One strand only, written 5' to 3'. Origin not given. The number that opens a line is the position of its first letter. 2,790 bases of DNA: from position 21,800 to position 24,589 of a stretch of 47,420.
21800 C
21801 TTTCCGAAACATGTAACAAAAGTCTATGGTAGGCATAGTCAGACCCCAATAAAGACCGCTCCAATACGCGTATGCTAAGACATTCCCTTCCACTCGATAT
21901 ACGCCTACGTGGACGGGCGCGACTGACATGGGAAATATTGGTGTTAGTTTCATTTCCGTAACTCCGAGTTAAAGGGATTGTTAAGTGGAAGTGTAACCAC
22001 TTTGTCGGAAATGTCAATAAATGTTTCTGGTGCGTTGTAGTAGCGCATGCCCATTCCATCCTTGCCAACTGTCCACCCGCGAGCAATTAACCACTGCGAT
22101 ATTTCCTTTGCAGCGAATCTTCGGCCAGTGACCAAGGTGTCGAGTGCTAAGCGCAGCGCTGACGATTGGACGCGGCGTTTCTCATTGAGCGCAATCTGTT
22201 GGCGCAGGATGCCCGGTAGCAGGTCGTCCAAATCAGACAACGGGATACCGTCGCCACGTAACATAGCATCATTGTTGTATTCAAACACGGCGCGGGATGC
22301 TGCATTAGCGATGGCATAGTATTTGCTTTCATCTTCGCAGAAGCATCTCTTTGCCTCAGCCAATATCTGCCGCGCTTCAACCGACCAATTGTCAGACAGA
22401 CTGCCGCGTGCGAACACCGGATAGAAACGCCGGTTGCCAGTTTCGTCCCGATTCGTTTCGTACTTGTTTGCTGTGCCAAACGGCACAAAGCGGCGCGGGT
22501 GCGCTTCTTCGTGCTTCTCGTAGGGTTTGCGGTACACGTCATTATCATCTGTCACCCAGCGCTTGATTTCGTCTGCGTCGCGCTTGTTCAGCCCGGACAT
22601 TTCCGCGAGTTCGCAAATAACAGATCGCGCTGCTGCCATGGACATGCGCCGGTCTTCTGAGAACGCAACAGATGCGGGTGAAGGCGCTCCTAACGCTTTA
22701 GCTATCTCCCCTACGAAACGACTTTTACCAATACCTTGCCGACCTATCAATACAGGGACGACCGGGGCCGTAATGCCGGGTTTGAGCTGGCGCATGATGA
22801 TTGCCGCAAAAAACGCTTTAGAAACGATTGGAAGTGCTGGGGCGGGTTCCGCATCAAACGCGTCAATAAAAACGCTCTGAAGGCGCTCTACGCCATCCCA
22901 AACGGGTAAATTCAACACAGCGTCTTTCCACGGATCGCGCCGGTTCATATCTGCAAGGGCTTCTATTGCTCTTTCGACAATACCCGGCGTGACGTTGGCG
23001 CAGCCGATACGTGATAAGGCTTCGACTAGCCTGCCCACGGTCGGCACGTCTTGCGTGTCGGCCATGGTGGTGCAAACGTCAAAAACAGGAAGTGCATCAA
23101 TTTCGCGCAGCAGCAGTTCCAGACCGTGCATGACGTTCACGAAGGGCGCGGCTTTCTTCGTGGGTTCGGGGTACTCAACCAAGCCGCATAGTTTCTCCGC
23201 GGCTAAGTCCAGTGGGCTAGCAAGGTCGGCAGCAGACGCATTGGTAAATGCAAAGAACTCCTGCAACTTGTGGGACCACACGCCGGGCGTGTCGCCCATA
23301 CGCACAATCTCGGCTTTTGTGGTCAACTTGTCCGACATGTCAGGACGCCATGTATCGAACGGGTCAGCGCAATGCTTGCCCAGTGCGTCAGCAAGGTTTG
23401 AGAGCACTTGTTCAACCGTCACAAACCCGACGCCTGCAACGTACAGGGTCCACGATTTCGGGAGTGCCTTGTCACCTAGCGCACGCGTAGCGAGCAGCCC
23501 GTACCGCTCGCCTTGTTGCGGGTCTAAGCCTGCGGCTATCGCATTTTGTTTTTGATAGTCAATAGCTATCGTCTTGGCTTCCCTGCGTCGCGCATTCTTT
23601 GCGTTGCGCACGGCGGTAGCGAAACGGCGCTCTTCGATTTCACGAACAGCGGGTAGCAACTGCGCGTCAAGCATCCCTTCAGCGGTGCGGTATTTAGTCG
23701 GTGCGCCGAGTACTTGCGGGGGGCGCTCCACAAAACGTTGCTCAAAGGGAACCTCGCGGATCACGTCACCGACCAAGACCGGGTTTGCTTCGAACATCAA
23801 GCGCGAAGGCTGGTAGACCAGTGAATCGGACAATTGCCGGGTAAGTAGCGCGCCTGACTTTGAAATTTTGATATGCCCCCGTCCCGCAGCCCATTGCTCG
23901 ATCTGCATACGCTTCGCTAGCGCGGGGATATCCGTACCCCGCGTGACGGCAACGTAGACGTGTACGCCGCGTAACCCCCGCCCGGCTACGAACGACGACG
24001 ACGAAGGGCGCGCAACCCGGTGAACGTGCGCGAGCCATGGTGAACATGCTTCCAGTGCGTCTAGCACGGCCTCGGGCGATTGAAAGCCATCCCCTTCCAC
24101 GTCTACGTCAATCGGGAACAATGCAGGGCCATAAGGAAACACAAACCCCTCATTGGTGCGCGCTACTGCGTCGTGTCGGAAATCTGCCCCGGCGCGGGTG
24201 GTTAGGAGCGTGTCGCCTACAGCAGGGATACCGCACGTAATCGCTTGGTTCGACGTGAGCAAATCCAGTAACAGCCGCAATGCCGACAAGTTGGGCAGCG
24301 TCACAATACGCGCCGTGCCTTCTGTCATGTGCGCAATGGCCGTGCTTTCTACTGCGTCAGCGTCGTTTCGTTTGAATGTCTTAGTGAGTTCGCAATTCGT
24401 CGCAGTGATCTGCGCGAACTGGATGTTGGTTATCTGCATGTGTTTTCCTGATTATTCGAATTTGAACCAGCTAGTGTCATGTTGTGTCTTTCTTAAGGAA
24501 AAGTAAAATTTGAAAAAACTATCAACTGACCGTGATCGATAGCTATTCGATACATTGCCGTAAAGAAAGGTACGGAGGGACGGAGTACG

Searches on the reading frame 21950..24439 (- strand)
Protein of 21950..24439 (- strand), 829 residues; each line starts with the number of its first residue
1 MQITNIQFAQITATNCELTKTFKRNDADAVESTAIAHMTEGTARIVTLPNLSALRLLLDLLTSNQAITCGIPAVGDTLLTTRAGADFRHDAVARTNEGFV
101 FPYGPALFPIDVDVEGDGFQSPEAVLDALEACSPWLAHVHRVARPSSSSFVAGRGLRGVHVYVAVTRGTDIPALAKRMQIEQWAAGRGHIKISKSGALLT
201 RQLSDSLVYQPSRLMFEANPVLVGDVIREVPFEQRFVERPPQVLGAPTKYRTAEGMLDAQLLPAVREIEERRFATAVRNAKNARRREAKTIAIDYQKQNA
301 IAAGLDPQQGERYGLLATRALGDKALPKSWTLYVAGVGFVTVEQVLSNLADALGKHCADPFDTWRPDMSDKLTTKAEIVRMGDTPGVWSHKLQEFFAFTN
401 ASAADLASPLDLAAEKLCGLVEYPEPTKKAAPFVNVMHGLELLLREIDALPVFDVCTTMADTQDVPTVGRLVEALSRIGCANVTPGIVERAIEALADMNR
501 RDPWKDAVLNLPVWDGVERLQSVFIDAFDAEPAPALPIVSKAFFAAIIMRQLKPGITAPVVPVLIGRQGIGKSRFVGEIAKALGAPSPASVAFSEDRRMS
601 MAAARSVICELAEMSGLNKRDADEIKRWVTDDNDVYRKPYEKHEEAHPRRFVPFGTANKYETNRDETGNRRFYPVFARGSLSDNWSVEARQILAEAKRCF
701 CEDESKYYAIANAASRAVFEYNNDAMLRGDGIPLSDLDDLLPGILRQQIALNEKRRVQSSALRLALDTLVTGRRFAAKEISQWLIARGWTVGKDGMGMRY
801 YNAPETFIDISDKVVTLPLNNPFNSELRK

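Call 11: search_protein_families(library=phrogs, proteins=[window:21950-24439:-])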
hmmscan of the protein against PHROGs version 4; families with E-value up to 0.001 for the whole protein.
window:21950-24439:- (829 aa): 8 families
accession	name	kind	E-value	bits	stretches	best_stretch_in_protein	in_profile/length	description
phrog_16593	-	DNA, RNA and nucleotide metabolism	0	1040.4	1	5-805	2-801/823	DNA primase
phrog_256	-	DNA, RNA and nucleotide metabolism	4.9e-49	168.6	1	483-709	446-672/798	DNA helicase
phrog_1313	-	DNA, RNA and nucleotide metabolism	2.6e-45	156.4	1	484-709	220-449/568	DNA helicase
phrog_4630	-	DNA, RNA and nucleotide metabolism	8.3e-35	121.5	1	471-678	152-366/581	DNA primase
phrog_15962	-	DNA, RNA and nucleotide metabolism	1.4e-27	97.4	1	481-704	469-700/835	DNA primase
phrog_2249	-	DNA, RNA and nucleotide metabolism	1.2e-13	51.7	1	549-725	515-691/802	DNA primase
phrog_36873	-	DNA, RNA and nucleotide metabolism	2.1e-10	40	1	496-681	485-667/1082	DNA helicase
phrog_1297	-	other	0.00021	21.4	0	557-628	23-81/356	ATPase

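Call 12: search_dna_similar(query=window:21950-24439:-, collection=phages, mode=protein, max_rows=30)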
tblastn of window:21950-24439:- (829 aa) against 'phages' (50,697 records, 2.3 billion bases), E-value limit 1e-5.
Records with a match: 1016; places in all: 1016; records where one place covers at least 80% of the query: 45.
Best place of each record, by identity: 60-80% 1; <60% 1015.
By first word of the organism name: Pseudomonas 300; Bacteroides 105; Streptococcus 96; Staphylococcus 87; Xanthomonas 52; Escherichia 36; Paenibacillus 24; Phocaeicola 24; Bacteriophage 23; Rhodobacter 23; and 69 more.
By host as written in the record: Pseudomonas aeruginosa 117; Pseudomonas aeruginosa PAO1 86; - 74; Staphylococcus aureus 34; Pseudomonas sp. 28; Rhodobacter capsulatus YW1 23; Escherichia coli 18; Xanthomonas oryzae pv. oryzae 14; and 367 more.
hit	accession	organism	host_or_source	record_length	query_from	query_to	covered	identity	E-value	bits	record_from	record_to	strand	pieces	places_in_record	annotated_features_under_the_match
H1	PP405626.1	Ralstonia phage PQ43W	Ralstonia pseudosolanacearum NdE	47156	2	824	99%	72.9%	0e+0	1152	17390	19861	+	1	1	DNA primase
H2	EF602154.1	Burkholderia phage BcepNY3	Burkholderia cenocepacia HI2424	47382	5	825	99%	57.4%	0e+0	872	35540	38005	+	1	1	DNA primase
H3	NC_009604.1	Burkholderia phage BcepNY3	Burkholderia cenocepacia HI2424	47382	5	825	99%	57.4%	0e+0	872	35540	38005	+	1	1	DNA primase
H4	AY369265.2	Burkholderia phage Bcep1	-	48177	5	825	99%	57.4%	0e+0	871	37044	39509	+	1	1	Bcep1-54: gp54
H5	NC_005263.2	Burkholderia phage Bcep1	Burkholderia cenocepacia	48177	5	825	99%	57.4%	0e+0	871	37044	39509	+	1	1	Bcep1-54: DNA primase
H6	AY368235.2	Burkholderia phage Bcep43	-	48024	5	825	99%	57.2%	0e+0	875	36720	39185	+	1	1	Bcep43-51: gp51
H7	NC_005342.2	Burkholderia phage Bcep43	Burkholderia cepacia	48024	5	825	99%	57.2%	0e+0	875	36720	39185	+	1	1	Bcep43-51: DNA primase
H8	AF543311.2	Burkholderia phage Bcep781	-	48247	5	825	99%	57.1%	0e+0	874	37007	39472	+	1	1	Bcep781-52: gp52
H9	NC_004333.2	Burkholderia phage Bcep781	Burkholderia cepacia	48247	5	825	99%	57.1%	0e+0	874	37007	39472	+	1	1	Bcep781-52: DNA primase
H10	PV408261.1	Xanthomonas phage PhiXhv-1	Xanthomonas hortorum pv. vitians ...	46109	6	813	97%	52.0%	0e+0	724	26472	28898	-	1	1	DNA primase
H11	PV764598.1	Xanthomonas phage PhiXhv-5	Xanthomonas hortorum pv. vitians ...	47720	6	813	97%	51.7%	0e+0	723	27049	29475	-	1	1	DNA primase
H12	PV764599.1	Xanthomonas phage PhiXhv-7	Xanthomonas hortorum pv. vitians ...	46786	6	813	97%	51.7%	0e+0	723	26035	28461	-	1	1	DNA primase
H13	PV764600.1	Xanthomonas phage PhiXhv-18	Xanthomonas hortorum pv. vitians ...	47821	6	813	97%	51.7%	0e+0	723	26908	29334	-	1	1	DNA primase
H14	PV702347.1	Xanthomonas phage PhiXhv-2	Xanthomonas hortorum pv. vitians ...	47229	6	813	97%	51.6%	0e+0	721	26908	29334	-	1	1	DNA primase helicase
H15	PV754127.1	Xanthomonas phage PhiXhv-28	Xanthomonas hortorum pv. vitians ...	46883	6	813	97%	51.6%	0e+0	719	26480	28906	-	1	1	DNA primase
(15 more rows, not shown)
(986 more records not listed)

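Call 25: find_related_loci(query=window:21950-24439:-, collection=viral_contigs, flank=10000)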
Query window:21950-24439:- (829 aa) in viral_contigs; peptide patterns used: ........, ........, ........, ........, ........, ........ (x = any residue, [..] = any of these).
12 stretches matched a pattern; 10 encode a relative of the query (tblastn E <= 1e-3); 10 distinct loci.
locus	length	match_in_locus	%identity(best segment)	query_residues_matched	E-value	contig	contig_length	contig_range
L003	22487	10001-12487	99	1-829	0e+0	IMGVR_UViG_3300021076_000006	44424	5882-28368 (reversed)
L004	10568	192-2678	98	1-829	0e+0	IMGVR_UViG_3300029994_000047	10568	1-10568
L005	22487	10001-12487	98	1-829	0e+0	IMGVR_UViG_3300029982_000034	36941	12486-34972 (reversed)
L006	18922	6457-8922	71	4-825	0e+0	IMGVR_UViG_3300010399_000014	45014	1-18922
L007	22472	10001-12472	67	3-827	0e+0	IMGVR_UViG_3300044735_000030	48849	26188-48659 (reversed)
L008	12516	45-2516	67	3-827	0e+0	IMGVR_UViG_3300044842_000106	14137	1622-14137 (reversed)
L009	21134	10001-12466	57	5-825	0e+0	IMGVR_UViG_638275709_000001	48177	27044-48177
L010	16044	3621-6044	57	2-809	0e+0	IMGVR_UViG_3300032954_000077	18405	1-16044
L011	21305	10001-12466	57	5-825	0e+0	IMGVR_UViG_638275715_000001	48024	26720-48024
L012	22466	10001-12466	60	6-826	0e+0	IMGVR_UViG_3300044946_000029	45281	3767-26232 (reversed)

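Call 38: search_protein_families(library=pfam, proteins=[window:21950-24439:-], max_evalue=0.01)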
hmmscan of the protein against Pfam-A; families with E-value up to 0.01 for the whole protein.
window:21950-24439:- (829 aa): 2 families
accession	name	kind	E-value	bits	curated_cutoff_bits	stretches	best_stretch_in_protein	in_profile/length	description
PF05272.17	VapE-like_dom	-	4.5e-43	147.7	25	1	513-715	5-205/217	Virulence-associated protein E-like domain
PF19263.5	DUF5906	-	0.00023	22.2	27.6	1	564-671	1-114/114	Family of unknown function (DUF5906)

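Call 55: search_solved_structures(query=window:21950-24439:-, max_evalue=1)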
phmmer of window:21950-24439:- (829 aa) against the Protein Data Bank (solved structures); distinct sequences matched with E-value up to 1: 1.
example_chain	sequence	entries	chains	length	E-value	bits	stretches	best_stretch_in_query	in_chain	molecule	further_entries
7pds_A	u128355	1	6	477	7.7e-28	100.6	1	480-705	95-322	Similar to D. nodosus vapE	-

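Call 57: find_related_loci(query=A2, collection=viral_contigs, flank=2500)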
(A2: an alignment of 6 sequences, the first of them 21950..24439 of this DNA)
Query A2 (829 aa) in viral_contigs; peptide patterns used: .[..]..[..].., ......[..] (x = any residue, [..] = any of these).
105 stretches matched a pattern; 27 encode a relative of the query (tblastn E <= 1e-3); 27 distinct loci.
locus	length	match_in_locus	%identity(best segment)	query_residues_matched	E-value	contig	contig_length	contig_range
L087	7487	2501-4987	99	1-829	0e+0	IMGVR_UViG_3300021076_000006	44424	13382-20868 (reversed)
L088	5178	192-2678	98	1-829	0e+0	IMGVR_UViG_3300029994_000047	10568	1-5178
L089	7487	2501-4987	98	1-829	0e+0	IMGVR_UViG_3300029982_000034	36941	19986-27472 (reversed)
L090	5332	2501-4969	71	4-824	0e+0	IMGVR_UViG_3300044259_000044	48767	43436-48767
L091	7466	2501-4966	71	4-825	0e+0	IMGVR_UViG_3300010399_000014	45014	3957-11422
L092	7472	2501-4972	67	3-827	0e+0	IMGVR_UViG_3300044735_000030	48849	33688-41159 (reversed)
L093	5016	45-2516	67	3-827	0e+0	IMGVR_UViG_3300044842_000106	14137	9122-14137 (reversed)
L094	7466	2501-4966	57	5-825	0e+0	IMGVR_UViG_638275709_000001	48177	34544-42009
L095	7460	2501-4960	57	3-823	0e+0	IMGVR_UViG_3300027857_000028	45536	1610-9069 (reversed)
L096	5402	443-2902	57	3-823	0e+0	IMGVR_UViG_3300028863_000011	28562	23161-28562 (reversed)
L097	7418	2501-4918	56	3-807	0e+0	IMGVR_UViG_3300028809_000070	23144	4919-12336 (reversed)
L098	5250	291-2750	56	3-823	0e+0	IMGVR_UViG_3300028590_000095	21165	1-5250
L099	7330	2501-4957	55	3-823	0e+0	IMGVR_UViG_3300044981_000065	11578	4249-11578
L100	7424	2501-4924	57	2-809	0e+0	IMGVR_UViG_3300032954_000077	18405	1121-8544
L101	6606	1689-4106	56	3-807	0e+0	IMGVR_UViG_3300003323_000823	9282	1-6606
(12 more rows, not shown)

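Call 84: search_dna_similar(query=window:21950-24439:-, collection=phages, mode=protein, max_rows=60, max_evalue=1e-100)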
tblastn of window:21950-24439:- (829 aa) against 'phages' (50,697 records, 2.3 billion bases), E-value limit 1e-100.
Records with a match: 45; places in all: 45; records where one place covers at least 80% of the query: 43.
Best place of each record, by identity: 60-80% 1; <60% 44.
By first word of the organism name: Xanthomonas 36; Burkholderia 8; Ralstonia 1.
By host as written in the record: Xanthomonas oryzae pv. oryzae 14; Xanthomonas arboricola pv. pruni strain Xcp1 6; - 5; Xanthomonas euvesicatoria 3; Burkholderia cenocepacia HI2424 2; Burkholderia cepacia 2; Xanthomonas sp. 2; Xanthomonas vesicatoria 2; and 9 more.
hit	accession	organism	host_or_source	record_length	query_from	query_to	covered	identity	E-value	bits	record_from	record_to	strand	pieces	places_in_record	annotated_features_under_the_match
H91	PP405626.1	Ralstonia phage PQ43W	Ralstonia pseudosolanacearum NdE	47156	2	824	99%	72.9%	0e+0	1152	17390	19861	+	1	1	DNA primase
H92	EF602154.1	Burkholderia phage BcepNY3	Burkholderia cenocepacia HI2424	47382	5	825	99%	57.4%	0e+0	872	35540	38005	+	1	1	DNA primase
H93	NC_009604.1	Burkholderia phage BcepNY3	Burkholderia cenocepacia HI2424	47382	5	825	99%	57.4%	0e+0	872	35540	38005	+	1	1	DNA primase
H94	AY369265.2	Burkholderia phage Bcep1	-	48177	5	825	99%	57.4%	0e+0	871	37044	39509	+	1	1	Bcep1-54: gp54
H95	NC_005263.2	Burkholderia phage Bcep1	Burkholderia cenocepacia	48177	5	825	99%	57.4%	0e+0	871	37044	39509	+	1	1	Bcep1-54: DNA primase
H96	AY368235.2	Burkholderia phage Bcep43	-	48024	5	825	99%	57.2%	0e+0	875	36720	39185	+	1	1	Bcep43-51: gp51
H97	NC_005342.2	Burkholderia phage Bcep43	Burkholderia cepacia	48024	5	825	99%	57.2%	0e+0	875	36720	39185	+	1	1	Bcep43-51: DNA primase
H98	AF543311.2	Burkholderia phage Bcep781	-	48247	5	825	99%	57.1%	0e+0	874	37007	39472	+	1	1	Bcep781-52: gp52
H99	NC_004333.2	Burkholderia phage Bcep781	Burkholderia cepacia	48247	5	825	99%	57.1%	0e+0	874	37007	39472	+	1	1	Bcep781-52: DNA primase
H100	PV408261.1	Xanthomonas phage PhiXhv-1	Xanthomonas hortorum pv. vitians ...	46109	6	813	97%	52.0%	0e+0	724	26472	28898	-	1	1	DNA primase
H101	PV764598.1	Xanthomonas phage PhiXhv-5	Xanthomonas hortorum pv. vitians ...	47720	6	813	97%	51.7%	0e+0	723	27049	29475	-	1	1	DNA primase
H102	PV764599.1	Xanthomonas phage PhiXhv-7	Xanthomonas hortorum pv. vitians ...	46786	6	813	97%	51.7%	0e+0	723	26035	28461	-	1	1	DNA primase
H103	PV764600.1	Xanthomonas phage PhiXhv-18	Xanthomonas hortorum pv. vitians ...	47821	6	813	97%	51.7%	0e+0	723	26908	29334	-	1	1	DNA primase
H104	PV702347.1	Xanthomonas phage PhiXhv-2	Xanthomonas hortorum pv. vitians ...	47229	6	813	97%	51.6%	0e+0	721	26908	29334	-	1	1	DNA primase helicase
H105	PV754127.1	Xanthomonas phage PhiXhv-28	Xanthomonas hortorum pv. vitians ...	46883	6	813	97%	51.6%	0e+0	719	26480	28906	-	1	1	DNA primase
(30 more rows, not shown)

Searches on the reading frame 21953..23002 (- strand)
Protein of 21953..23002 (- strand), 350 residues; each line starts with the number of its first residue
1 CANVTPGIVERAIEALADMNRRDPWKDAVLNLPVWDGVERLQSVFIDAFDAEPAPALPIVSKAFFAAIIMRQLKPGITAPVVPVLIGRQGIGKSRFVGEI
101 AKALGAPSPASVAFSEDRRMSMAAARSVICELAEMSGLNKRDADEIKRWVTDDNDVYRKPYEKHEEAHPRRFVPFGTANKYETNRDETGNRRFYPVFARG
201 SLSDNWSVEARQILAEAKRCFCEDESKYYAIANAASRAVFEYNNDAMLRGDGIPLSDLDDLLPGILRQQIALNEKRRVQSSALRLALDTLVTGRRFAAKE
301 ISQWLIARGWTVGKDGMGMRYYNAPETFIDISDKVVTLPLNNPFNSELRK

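Call 63: find_homologous_proteins(query=window:21953-23002:-, max_evalue=1e-10)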
Query window:21953-23002:- (350 aa): 37 proteins with E <= 1e-10 among 5828 candidates.
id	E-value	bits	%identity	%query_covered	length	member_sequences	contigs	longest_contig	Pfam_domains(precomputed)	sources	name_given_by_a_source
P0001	1.8e-113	397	52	99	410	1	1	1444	PF05272.18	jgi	jgi:predicted P-loop ATPase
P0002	7.8e-105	369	62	76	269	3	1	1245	PF05272.18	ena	-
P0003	1.1e-100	355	52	91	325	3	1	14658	PF05272.18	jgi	jgi:predicted P-loop ATPase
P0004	1.1e-97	345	49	99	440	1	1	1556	PF05272.18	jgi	jgi:hypothetical protein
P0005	5.2e-89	317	49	96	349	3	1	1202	PF05272.18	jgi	jgi:hypothetical protein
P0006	1.3e-87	312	53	81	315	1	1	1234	PF05272.18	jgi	jgi:hypothetical protein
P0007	8.8e-79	283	52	69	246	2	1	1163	PF05272.18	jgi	jgi:hypothetical protein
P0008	2.3e-78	282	55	67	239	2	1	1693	PF05272.18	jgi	jgi:hypothetical protein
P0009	1.2e-72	263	53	65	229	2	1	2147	PF05272.18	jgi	jgi:hypothetical protein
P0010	7.9e-61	224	48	65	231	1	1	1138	PF05272.18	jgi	jgi:hypothetical protein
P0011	1.2e-59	220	52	62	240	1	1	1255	PF05272.18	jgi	jgi:hypothetical protein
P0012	4.8e-21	93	33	61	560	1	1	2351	PF05272.18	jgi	jgi:predicted P-loop ATPase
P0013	6.6e-20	90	36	55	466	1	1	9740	PF19263.6,PF05272.18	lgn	-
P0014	6.7e-20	90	36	54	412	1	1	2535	PF19263.6,PF05272.18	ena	-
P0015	7.6e-20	89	30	62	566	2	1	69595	PF05272.18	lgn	-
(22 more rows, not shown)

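Call 71: predict_structure(alignment_id=A3)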
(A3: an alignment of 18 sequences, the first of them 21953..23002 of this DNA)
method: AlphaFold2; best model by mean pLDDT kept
length: 350 residues; sequences in the alignment: 18
mean_pLDDT: 82.6   pTM: 0.67
mean pLDDT of the five models: 82.6, 80.8, 80.5, 78.0, 77.6
residues with pLDDT >= 90: 154; 70-90: 137; 50-70: 34; < 50: 25
segments of 3 or more residues with pLDDT < 50: 1-3, 332-350
pLDDT, mean of each block of 10 residues (from residue 1): 60 66 83 95 95 94 97 93 93 94 89 83 90 79 83 87 88 92 59 91 89 96 94 94 79 61 85 84 86 77 85 89 79 41 39
secondary structure, 60 per line:
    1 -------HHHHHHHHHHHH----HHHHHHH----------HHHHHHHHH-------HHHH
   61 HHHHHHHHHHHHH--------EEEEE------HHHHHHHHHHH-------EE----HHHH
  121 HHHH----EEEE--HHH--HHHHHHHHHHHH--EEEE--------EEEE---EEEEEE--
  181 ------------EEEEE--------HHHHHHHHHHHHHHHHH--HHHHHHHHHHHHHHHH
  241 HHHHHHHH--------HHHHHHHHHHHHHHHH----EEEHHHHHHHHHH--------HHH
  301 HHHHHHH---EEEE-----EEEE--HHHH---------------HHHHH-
elements in order: H8-19 H24-30 H41-49 H57-73 E82-86 H93-103 H117-124 E129-132 H140-151 E154-157 E166-169 E173-178 E193-197 H206-222 H225-248 H257-272 E277-279 H280-289 H298-307 E311-314 E320-323 H326-329 H345-349

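Call 74: fold_search(model_id=the predicted structure, library=pdb)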
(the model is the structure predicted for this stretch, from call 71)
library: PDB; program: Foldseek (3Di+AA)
matches with E <= 10: 931; with E <= 0.001: 131
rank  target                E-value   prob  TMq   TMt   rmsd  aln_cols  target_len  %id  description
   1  7pds_B                2.0e-15  1.00  0.59  0.48   7.2       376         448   23  The structure of PriRep1 with dsDNA (released 2022-07-13)
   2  7pds_D                6.4e-15  1.00  0.60  0.48   6.9       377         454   23  The structure of PriRep1 with dsDNA (released 2022-07-13)
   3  7pds_A                7.6e-15  1.00  0.59  0.46   6.7       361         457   22  The structure of PriRep1 with dsDNA (released 2022-07-13)
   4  7pds_C                8.5e-15  1.00  0.60  0.48   6.9       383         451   22  The structure of PriRep1 with dsDNA (released 2022-07-13)
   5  7pds_E                1.6e-14  1.00  0.57  0.46   6.3       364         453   23  The structure of PriRep1 with dsDNA (released 2022-07-13)
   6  7pds_F                4.9e-14  1.00  0.62  0.49   5.3       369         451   21  The structure of PriRep1 with dsDNA (released 2022-07-13)
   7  6k9c_B                1.1e-08  1.00  0.48  0.42   7.6       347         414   16  The apo structure of NrS-1 C terminal region (305-718) (released 2020-04-08)
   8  6k9e_B                4.0e-08  1.00  0.47  0.42   7.7       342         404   13  The A form apo structure of NrS-1 C terminal region-CTR(305-718) (released 2020-06-17)
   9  6k9e_C                8.5e-08  1.00  0.49  0.44   7.4       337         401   15  The A form apo structure of NrS-1 C terminal region-CTR(305-718) (released 2020-06-17)
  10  6k9c_A                1.0e-07  1.00  0.49  0.43   7.5       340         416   16  The apo structure of NrS-1 C terminal region (305-718) (released 2020-04-08)
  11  6lrb_B                1.4e-07  1.00  0.48  0.43   8.3       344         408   15  The A form apo structure of NrS-1 C terminal region-CTR (released 2020-04-08)
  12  6lrb_C                1.6e-07  1.00  0.51  0.45   7.2       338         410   15  The A form apo structure of NrS-1 C terminal region-CTR (released 2020-04-08)
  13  6lrb_A                2.3e-07  1.00  0.50  0.44   7.2       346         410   14  The A form apo structure of NrS-1 C terminal region-CTR (released 2020-04-08)
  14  6k9e_A                2.4e-07  1.00  0.48  0.43   7.5       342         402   16  The A form apo structure of NrS-1 C terminal region-CTR(305-718) (released 2020-06-17)
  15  6lrb_F                2.4e-07  1.00  0.46  0.41   8.5       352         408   14  The A form apo structure of NrS-1 C terminal region-CTR (released 2020-04-08)
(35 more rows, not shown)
